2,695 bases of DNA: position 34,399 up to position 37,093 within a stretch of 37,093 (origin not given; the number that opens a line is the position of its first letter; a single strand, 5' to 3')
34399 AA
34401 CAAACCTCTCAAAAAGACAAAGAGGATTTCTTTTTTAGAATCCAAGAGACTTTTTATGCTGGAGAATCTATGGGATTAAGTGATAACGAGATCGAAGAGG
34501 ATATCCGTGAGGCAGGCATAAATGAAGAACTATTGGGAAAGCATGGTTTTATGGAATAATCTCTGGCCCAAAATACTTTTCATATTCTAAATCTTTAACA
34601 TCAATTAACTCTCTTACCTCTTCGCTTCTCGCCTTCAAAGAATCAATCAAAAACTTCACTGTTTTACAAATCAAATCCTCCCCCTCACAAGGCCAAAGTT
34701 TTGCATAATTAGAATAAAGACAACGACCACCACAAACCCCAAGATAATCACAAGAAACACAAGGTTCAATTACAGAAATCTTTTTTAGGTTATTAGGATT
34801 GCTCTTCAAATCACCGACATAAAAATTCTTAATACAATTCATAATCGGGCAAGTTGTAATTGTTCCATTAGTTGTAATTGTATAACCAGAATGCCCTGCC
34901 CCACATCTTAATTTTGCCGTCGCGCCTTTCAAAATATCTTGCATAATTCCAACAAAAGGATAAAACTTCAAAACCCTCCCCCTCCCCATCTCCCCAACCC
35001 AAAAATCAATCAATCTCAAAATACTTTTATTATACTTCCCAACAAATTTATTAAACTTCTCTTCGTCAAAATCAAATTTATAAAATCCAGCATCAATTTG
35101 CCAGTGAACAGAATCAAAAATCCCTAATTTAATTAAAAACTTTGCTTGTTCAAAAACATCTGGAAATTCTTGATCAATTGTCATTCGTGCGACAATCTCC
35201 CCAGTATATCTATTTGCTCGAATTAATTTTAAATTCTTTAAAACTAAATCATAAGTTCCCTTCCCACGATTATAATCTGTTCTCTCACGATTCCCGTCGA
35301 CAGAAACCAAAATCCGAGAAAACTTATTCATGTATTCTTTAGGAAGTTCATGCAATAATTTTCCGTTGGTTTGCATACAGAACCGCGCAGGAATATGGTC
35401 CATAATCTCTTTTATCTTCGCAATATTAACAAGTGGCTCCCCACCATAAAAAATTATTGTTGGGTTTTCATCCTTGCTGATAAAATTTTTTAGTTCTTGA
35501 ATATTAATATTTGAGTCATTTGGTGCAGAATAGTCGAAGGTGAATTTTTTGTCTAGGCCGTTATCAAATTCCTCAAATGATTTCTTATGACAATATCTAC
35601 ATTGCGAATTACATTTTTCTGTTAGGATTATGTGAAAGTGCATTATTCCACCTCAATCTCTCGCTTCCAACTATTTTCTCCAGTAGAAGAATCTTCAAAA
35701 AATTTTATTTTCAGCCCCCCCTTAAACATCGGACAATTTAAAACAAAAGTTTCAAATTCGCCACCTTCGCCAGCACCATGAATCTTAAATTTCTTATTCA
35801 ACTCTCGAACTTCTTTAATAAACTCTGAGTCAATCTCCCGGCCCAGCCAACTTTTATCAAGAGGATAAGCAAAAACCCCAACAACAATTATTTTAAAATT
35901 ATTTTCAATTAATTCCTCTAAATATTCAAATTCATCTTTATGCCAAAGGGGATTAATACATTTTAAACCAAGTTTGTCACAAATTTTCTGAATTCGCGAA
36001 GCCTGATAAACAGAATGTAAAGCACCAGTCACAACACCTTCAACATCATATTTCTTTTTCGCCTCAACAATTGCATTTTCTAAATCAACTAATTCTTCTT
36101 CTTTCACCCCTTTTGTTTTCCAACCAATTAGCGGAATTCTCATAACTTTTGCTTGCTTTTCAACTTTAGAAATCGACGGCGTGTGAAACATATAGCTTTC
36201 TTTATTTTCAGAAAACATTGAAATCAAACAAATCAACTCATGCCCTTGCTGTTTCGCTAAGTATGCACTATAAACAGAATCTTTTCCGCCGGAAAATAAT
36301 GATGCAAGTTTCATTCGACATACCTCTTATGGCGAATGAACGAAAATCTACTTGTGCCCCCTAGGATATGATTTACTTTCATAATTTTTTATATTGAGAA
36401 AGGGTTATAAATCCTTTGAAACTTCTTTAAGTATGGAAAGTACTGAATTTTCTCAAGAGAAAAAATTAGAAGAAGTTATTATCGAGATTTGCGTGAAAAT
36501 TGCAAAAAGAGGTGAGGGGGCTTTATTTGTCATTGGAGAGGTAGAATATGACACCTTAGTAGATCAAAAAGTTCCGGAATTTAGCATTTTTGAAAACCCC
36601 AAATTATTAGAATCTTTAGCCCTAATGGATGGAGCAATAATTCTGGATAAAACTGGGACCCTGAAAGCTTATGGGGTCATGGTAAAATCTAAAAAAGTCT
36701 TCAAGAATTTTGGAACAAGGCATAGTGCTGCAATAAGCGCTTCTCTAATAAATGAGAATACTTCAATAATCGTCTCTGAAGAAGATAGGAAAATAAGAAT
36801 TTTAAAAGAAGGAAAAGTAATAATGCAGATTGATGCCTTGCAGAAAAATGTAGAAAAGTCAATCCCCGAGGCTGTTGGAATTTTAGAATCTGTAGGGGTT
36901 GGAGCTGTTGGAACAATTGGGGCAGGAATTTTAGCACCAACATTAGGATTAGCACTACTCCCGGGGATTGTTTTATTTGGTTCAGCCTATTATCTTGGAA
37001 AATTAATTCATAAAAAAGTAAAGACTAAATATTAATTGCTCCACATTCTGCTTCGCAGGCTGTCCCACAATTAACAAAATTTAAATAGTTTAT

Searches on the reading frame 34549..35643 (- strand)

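Call 37: search_protein_families(library=pfam, proteins=[window:34549-35643:-], max_evalue=0.001)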
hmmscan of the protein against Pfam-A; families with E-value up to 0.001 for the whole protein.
window:34549-35643:- (364 aa): 2 families
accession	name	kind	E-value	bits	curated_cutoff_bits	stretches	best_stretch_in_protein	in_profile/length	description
PF04055.27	Radical_SAM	-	4.3e-13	50.2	29.5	1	5-154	1-148/166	Radical SAM superfamily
PF13353.11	Fer4_12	-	2.4e-09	38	22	1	8-123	12-121/137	4Fe-4S single cluster domain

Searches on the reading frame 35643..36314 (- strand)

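Call 37: search_protein_families(library=pfam, proteins=[window:35643-36314:-], max_evalue=0.001)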
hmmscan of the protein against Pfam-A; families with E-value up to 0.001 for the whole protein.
window:35643-36314:- (223 aa): 3 families
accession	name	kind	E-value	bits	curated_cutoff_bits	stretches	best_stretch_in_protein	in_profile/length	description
PF01902.24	Diphthami_syn_2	-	2e-66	224.1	23.2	1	1-218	1-212/219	Diphthamide synthase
PF03054.22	tRNA_Me_trans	-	0.00017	21.7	20.6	0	2-64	2-69/202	tRNA methyl transferase HUP domain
PF24167.1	DUF7411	-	0.0006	19.9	28.7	0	1-37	1-36/194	Family of unknown function (DUF7411)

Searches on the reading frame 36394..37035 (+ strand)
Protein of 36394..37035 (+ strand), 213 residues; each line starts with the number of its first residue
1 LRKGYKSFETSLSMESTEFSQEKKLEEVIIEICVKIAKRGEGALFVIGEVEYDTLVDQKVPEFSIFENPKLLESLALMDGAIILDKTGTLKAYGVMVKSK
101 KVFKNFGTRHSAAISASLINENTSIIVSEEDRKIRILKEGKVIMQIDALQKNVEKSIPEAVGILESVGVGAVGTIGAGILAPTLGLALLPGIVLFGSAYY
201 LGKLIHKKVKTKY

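Call 24: search_protein_families(library=pfam, proteins=[window:36394-37035:+], max_evalue=0.001)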
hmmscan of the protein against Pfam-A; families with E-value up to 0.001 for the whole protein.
window:36394-37035:+ (213 aa): 1 family
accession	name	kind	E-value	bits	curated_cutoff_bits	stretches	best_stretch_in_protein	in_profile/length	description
PF02457.21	DAC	-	9.2e-17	61.2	27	1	33-141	4-118/119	DisA bacterial checkpoint controller nucleotide-binding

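Call 47: find_encoding_contigs(protein=window:36394-37035:+, flank=10000, max_places=6)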
Protein window:36394-37035:+ (213 aa): no gene with exactly this product is on record in the collection.

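Call 50: find_encoding_contigs(protein=window:36433-37035:+, flank=10000, max_places=6)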
Protein window:36433-37035:+ (200 aa): 3 contigs read that carry it; 3 places shown.
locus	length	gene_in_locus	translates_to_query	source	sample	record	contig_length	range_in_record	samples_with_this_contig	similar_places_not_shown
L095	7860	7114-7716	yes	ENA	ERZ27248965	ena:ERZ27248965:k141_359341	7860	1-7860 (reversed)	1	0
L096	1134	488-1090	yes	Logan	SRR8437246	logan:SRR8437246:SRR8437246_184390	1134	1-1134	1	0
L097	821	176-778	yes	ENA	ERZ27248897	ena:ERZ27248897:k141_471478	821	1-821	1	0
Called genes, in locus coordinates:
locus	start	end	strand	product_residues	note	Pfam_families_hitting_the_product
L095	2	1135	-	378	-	?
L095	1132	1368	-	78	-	-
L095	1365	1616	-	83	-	-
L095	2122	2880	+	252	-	PF02353:CMAS, PF01209:Ubie_methyltran, PF05175:MTS, PF13489:Methyltransf_23, PF13847:Methyltransf_31, PF08241:Methyltransf_11, PF08242:Methyltransf_12, PF13649:Methyltransf_25, +6 more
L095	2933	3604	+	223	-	PF04967:HTH_10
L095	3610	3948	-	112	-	PF01588:tRNA_bind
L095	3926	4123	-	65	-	-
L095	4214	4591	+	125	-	-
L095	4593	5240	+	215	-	-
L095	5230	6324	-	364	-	PF04055:Radical_SAM, PF13353:Fer4_12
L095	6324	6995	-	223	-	PF01902:Diphthami_syn_2_N, PF28410:Diphthami_syn_2_C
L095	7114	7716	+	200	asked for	PF02457:DAC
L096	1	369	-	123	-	?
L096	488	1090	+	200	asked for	PF02457:DAC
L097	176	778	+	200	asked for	PF02457:DAC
